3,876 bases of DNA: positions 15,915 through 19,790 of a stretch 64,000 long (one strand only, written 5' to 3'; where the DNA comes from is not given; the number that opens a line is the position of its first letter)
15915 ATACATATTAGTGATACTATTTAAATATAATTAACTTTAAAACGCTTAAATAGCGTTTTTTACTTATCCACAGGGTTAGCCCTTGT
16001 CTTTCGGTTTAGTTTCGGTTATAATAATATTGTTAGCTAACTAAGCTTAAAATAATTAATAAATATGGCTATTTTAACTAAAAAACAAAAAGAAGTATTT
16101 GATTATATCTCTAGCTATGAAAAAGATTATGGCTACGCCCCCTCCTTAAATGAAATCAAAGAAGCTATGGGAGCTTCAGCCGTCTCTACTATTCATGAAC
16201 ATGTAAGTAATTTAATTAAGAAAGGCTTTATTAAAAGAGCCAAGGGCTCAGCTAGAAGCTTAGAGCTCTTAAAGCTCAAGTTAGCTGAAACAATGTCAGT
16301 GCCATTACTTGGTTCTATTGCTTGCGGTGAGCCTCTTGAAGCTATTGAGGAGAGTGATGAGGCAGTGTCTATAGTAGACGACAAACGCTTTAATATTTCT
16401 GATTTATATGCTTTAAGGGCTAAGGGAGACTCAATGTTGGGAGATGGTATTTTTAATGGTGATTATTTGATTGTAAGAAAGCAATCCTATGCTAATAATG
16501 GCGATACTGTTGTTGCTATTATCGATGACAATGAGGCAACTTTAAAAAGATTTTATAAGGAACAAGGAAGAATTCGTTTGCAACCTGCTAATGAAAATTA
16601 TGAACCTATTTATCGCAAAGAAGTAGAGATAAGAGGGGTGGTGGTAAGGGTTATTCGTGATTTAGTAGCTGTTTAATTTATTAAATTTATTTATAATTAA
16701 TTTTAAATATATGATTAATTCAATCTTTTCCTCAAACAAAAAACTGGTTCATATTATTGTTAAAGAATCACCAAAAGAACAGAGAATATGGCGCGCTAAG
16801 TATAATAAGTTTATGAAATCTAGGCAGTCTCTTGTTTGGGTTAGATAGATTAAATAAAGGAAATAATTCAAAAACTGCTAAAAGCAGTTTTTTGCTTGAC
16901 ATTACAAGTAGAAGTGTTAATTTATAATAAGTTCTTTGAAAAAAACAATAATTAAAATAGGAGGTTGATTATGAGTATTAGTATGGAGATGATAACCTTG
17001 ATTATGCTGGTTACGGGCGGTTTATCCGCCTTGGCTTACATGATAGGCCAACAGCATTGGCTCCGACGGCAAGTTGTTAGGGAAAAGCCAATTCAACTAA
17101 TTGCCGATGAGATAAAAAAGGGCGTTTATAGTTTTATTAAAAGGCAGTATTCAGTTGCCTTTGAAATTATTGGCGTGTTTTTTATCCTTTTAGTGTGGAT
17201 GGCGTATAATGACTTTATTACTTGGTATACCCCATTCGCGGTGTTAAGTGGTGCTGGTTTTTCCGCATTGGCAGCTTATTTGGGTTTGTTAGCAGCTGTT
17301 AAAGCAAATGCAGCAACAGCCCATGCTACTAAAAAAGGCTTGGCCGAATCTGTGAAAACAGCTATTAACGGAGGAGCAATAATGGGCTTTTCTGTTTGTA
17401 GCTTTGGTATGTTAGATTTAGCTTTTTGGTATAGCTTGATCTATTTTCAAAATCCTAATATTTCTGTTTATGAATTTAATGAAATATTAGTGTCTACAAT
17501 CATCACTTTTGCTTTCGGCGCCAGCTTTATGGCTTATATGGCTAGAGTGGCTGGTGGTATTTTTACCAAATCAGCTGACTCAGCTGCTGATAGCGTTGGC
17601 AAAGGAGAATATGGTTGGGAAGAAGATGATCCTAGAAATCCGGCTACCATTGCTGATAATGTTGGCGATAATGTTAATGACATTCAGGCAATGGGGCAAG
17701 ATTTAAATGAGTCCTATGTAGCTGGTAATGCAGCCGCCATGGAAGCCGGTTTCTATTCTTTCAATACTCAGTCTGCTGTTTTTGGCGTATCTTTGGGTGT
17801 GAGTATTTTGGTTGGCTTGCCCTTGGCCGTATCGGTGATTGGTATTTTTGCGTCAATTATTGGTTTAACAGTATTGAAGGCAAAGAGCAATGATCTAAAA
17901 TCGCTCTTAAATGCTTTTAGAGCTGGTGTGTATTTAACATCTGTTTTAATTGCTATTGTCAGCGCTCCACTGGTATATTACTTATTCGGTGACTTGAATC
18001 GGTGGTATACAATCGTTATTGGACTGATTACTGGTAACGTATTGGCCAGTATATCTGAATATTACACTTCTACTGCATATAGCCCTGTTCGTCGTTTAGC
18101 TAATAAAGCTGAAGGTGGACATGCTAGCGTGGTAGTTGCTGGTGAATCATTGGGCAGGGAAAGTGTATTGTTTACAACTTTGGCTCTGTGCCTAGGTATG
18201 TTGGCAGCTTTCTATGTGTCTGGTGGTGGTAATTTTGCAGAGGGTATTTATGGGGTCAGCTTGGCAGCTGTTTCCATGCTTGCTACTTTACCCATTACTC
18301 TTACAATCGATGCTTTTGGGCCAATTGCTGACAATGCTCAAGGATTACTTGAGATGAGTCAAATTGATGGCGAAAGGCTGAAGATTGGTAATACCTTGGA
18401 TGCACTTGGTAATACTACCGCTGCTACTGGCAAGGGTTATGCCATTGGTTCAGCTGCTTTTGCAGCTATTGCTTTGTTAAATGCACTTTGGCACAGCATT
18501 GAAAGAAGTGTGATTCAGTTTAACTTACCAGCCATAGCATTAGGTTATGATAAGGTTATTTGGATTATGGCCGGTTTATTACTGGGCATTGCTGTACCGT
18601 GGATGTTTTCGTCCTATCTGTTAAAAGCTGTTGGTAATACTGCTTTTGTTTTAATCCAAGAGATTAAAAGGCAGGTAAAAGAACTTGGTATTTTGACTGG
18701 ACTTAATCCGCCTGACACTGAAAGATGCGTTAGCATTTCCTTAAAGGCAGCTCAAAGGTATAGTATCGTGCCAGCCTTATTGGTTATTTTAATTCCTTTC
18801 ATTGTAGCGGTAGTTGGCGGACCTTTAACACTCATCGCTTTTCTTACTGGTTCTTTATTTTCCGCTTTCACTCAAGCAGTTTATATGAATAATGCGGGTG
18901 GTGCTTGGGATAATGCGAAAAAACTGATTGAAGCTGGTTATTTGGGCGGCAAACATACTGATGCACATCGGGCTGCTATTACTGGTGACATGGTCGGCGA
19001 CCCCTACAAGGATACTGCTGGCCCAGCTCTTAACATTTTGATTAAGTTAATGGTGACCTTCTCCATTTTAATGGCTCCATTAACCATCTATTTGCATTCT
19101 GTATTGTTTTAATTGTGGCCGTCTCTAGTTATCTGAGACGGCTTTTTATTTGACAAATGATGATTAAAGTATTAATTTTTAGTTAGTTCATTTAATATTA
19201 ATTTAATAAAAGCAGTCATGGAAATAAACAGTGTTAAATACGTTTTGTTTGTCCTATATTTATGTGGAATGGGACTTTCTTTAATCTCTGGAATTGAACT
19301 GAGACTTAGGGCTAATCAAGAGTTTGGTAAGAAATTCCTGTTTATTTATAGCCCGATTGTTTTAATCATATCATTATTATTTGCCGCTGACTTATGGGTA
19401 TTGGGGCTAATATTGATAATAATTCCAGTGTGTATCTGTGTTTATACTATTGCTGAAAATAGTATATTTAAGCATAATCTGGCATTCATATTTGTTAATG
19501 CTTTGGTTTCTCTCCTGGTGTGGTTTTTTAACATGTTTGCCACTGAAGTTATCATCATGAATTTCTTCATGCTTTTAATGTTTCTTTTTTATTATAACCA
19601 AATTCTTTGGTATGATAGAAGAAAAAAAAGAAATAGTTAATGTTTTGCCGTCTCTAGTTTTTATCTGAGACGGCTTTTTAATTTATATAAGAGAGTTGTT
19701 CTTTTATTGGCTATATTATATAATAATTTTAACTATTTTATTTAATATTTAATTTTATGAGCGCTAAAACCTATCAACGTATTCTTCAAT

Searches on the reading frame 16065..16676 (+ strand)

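Call 58: search_protein_families(library=pfam, proteins=[window:16065-16676:+], max_evalue=0.001)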
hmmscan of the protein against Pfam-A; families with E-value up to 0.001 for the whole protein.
window:16065-16676:+ (203 aa): 2 families
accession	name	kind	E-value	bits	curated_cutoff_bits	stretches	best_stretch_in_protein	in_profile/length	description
PF00717.28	Peptidase_S24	-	3.6e-29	101.3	23.3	1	80-194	1-116/116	Peptidase S24-like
PF01726.22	LexA_DNA_bind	-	4.4e-16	58.9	23.7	1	1-64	1-64/65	LexA DNA binding domain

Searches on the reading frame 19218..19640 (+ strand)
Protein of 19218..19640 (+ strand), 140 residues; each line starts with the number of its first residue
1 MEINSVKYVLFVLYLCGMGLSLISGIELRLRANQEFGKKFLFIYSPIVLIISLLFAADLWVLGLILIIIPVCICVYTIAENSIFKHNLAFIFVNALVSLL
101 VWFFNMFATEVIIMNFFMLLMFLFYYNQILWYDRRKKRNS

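Call 3: search_protein_families(library=pfam, proteins=[window:19218-19640:+], max_evalue=1)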
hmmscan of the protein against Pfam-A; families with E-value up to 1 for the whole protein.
window:19218-19640:+ (140 aa): 1 family
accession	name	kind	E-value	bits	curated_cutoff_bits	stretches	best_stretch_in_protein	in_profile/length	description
PF09843.14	DUF2070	-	0.72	8.5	30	1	40-135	81-178/561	Predicted membrane protein (DUF2070)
